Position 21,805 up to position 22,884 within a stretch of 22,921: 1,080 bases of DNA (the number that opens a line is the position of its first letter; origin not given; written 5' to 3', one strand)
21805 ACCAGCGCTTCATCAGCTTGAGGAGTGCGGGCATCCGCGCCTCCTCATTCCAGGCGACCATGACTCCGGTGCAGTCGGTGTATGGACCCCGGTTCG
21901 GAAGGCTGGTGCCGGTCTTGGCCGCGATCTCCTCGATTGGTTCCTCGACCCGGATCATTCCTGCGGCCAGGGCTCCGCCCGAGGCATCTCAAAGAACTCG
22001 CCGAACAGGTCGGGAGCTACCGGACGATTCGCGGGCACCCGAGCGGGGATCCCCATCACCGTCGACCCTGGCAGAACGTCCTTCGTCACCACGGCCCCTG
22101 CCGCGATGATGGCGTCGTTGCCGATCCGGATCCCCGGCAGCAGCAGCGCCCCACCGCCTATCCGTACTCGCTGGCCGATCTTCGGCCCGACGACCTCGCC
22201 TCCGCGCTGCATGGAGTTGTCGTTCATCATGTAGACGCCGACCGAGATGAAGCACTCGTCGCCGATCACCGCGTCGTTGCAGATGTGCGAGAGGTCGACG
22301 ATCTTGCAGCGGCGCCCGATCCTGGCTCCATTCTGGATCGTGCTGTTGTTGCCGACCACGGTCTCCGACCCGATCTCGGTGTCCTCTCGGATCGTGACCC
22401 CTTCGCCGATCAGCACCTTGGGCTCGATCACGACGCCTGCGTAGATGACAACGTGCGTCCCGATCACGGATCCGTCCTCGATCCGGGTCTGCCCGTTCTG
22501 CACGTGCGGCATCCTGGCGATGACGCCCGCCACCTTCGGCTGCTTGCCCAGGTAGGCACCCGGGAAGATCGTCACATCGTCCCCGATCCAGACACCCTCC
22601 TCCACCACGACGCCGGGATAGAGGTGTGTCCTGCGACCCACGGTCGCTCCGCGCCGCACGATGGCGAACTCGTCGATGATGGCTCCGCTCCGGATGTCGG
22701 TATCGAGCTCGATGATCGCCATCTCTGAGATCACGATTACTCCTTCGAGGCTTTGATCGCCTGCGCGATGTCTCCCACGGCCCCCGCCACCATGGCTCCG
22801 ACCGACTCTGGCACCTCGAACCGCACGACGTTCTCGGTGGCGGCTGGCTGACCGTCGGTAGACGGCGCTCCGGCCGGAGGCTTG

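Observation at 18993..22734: Sugar-modification cassette wired directly into the head-assembly operon (candidate virion glycosylation system)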

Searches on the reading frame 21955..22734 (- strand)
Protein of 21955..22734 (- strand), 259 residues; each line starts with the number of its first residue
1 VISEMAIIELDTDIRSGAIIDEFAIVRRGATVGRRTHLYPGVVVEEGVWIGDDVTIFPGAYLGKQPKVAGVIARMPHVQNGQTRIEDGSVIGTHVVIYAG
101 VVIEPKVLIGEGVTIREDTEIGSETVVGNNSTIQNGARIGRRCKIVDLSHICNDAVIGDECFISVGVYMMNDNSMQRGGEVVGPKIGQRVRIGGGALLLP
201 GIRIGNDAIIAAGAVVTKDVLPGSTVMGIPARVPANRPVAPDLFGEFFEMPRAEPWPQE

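Call 5: search_protein_families(library=pfam, proteins=[window:21955-22734:-], max_evalue=0.01)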
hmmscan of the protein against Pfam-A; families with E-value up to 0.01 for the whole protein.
window:21955-22734:- (259 aa): 6 families
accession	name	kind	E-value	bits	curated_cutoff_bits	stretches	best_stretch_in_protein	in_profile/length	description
PF00132.30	Hexapep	-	5.4e-33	111.8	27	6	183-218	1-36/36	Bacterial transferase hexapeptide (six repeats)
PF14602.12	Hexapep_2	-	2.7e-15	56.2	27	1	185-218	3-34/34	Hexapeptide repeat of succinyl-transferase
PF25084.1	LbH_EIF2B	-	1.8e-14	54.1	54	3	106-165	15-72/105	EIF2B subunit epsilon LbH domain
PF25087.1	GMPPB_C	-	1.7e-06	28.1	39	1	83-169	11-89/110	GMPPB C-terminal domain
PF24894.1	Hexapep_GlmU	-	0.0016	19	23.3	0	88-140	34-84/104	GlmU-like, C-terminal hexapeptide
PF25247.1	LbH_GLGC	-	0.0023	18.3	27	0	88-174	31-128/135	GLGC left-handed parallel beta-helix domain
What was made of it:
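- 21955..22734 (-): Left-handed beta-helix (hexapeptide) acetyltransferase, 259 aa. It resembles the QdtC/WlbB nucleotide-sugar 3-N-acetyltransferases. GTG start with an AAGGAG ribosome-binding site. Pfam Hexapep E=5e-33 (call 5).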

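Call 6: search_protein_families(library=phrogs, proteins=[window:21955-22734:-], max_evalue=0.001)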
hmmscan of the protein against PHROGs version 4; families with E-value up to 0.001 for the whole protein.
window:21955-22734:- (259 aa): 5 families
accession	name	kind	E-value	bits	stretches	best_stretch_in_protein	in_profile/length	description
phrog_5353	-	unknown function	7.8e-29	102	2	84-220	34-171/256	-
phrog_2154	-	unknown function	3.5e-16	60.2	2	153-232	99-176/185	-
phrog_16087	-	unknown function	2.6e-15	57.4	1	175-234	112-168/217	-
phrog_36734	-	unknown function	1.3e-07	31.9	1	185-233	132-180/363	-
phrog_5070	-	unknown function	2.5e-06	28.1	0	85-182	68-164/182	-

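Call 32: search_solved_structures(query=window:21955-22734:-, max_evalue=0.001)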
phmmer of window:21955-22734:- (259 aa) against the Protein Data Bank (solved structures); distinct sequences matched with E-value up to 0.001: 112 (the best 60 are shown).
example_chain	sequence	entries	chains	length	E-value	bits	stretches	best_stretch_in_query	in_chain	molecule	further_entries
3fs8_A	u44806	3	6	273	1.3e-22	83.7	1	20-246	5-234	QdtC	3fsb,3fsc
3hjj_A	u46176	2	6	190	1.7e-12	50.6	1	143-233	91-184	Maltose O-acetyltransferase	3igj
7s43_A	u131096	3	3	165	3e-12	49.7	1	91-225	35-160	N-acetyltransferase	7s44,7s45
3r8y_A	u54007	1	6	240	3.3e-12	49.6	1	107-233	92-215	2,3,4,5-tetrahydropyridine-2,6-dicarboxylate N-acetyltransferase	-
7s3u_A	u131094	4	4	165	3.8e-12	49.4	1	91-225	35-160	N-acetyltransferase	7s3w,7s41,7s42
3cj8_A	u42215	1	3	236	5.5e-12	48.9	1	109-233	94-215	2,3,4,5-tetrahydropyridine-2,6-dicarboxylate N-acetyltransferase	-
4dcl_A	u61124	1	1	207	7.9e-12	48.3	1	120-234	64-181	Putative acetyltransferase SACOL2570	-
4egg_A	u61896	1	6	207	9.8e-12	48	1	121-234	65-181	Putative acetyltransferase SACOL2570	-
3ftt_A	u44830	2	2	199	1.1e-11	47.9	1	123-234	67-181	Putative acetyltransferase SACOL2570 | Galactoside O-acetyltransferase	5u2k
3v4e_A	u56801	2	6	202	1.1e-11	47.8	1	123-234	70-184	Galactoside O-acetyltransferase | Putative acetyltransferase SACOL2570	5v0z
2ic7_A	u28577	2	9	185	1.2e-11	47.8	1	151-233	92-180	Maltose transacetylase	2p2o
3srt_A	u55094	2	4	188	5.7e-11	45.5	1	171-233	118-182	Maltose O-acetyltransferase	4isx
9dqf_A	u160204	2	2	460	6.7e-11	45.3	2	108-224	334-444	Bifunctional protein GlmU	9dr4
3mqg_A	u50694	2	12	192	8.6e-11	45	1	120-232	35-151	Lipopolysaccharides biosynthesis acetyltransferase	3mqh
3r0s_A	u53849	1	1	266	2.1e-10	43.7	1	37-228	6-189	Acyl-[acyl-carrier-protein]--UDP-N-acetylglucosamine O-acyltransferase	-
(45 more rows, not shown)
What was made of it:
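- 21955..22734 (-): PDB QdtC 3fs8 E=1.3e-22 over the full length, WlbB 3mqg E=9e-11 (call 32).
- On Left-handed beta-helix (hexapeptide) acyltransferases, nucleotide-sugar N-acetyltransferase subgroup (QdtC/WlbB/PglD): QdtC E=1.3e-22 over the full length (call 32).
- Closest known: WbpB/WbpE/WbpD. Same: A left-handed beta-helix N-acetyltransferase, with QdtC top and WlbB also hit (call 32).
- Checked: 21955-22734 is a hexapeptide-repeat transferase: Pfam Hexapep E=5e-33 (call 5), and PDB QdtC 3fs8 E=1.3e-22 over residues 20-246 (call 32).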

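Call 46: search_protein_families(library=ncbifam, proteins=[window:21955-22734:-], max_evalue=0.001)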
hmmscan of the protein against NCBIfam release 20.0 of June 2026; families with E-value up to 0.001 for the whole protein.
window:21955-22734:- (259 aa): 49 families (the best 25 are shown)
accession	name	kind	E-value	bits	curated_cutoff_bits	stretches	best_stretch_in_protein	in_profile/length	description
TIGR03570.1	NeuD_NnaD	subfamily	9.1e-33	113.6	160.8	3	114-232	95-202/202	NeuD/PglB/VioB family sugar acetyltransferase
NF002060.0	PRK00892.1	subfamily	3.9e-28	98.5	207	3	84-162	115-187/345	UDP-3-O-(3-hydroxymyristoyl)glucosamine N-acyltransferase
NF003657.0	PRK05289.1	equivalog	2.4e-26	92.4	226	3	1-67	5-71/264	acyl-ACP--UDP-N-acetylglucosamine O-acyltransferase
TIGR01853.1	lipid_A_lpxD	equivalog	1.4e-24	86.7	242.5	3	83-141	117-175/325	UDP-3-O-(3-hydroxymyristoyl)glucosamine N-acyltransferase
TIGR01852.1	lipid_A_lpxA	equivalog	3.9e-23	82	231.05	3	2-67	1-66/254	acyl-ACP--UDP-N-acetylglucosamine O-acyltransferase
NF041874.1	EPS_EpsC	equivalog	3.8e-18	65.8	150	1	133-234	64-164/168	serine O-acetyltransferase EpsC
TIGR03532.1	DapD_Ac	equivalog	1.4e-17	64.1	231.75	1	109-233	89-210/231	2,3,4,5-tetrahydropyridine-2,6-dicarboxylate N-acetyltransferase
TIGR01172.1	cysE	equivalog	2.8e-17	63.2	210.65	1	133-232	64-162/162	serine O-acetyltransferase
TIGR01173.1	glmU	equivalog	1.2e-15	57.3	366.85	1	42-227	257-435/452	bifunctional UDP-N-acetylglucosamine diphosphorylase/glucosamine-1-phosphate N-acetyltransferase GlmU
NF010932.0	PRK14352.1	equivalog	1.7e-15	56.6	611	1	43-227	269-445/488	bifunctional UDP-N-acetylglucosamine diphosphorylase/glucosamine-1-phosphate N-acetyltransferase GlmU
NF010934.1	PRK14354.1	equivalog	5.8e-15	54.7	450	1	43-223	258-430/447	bifunctional UDP-N-acetylglucosamine diphosphorylase/glucosamine-1-phosphate N-acetyltransferase GlmU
NF058585.1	HptprglPActTf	PfamEq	6.8e-15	55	300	1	151-233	80-156/172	heptaprenylglyceryl phosphate O-acetyltransferase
NF010933.0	PRK14353.1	equivalog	1.2e-14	53.8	505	1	82-227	286-424/453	bifunctional UDP-N-acetylglucosamine diphosphorylase/glucosamine-1-phosphate N-acetyltransferase GlmU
NF010940.0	PRK14360.1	equivalog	3.3e-14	52.3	602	1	43-227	258-434/452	bifunctional UDP-N-acetylglucosamine diphosphorylase/glucosamine-1-phosphate N-acetyltransferase GlmU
NF007797.0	PRK10502.1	subfamily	5.1e-14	52.3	192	1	109-237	55-179/183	WcaF family extracellular polysaccharide biosynthesis acetyltransferase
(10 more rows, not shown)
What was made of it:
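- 21955..22734 (-): NCBIfam NeuD/PglB/VioB sugar acetyltransferase E=9e-33, below cut-off (call 46).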

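Call 53: search_dna_similar(query=window:21955-22734:-, collection=phages, mode=protein, max_evalue=0.00001, max_rows=25)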
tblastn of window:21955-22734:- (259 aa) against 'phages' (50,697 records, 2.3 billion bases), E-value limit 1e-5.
Records with a match: 6; places in all: 6; records where one place covers at least 80% of the query: 0.
Best place of each record, by identity: <60% 6.
By first word of the organism name: Bacteriophage 2; Listeria 2; Staphylococcus 2.
By host as written in the record: - 2; Listeria monocytogenes 2; Staphylococcus aureus 2.
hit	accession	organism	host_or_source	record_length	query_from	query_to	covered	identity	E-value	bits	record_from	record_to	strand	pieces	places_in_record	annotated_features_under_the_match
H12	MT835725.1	Bacteriophage sp.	human fecal samples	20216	21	224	79%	27.5%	5e-6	53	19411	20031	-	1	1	record has no annotation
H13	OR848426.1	Listeria phage LM 4-14-1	Listeria monocytogenes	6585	125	229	41%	37.7%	6e-7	56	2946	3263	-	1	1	record has no annotation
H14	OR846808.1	Listeria phage LM 4-11-1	Listeria monocytogenes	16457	125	229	41%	37.7%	7e-7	56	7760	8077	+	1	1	record has no annotation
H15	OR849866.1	Staphylococcus phage SA 1298 Kay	Staphylococcus aureus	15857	113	228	45%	31.1%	8e-7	56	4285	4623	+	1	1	record has no annotation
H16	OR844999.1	Staphylococcus phage SA 1306 Kay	Staphylococcus aureus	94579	113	228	45%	31.1%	9e-7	56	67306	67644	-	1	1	record has no annotation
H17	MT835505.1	Bacteriophage sp.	human fecal samples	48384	109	228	46%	29.8%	9e-6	52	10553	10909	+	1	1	record has no annotation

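Call 100: search_protein_families(library=padloc, proteins=[window:21955-22734:-], max_evalue=0.001)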
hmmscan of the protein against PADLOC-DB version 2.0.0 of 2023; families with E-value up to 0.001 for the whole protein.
window:21955-22734:- (259 aa): 0 families
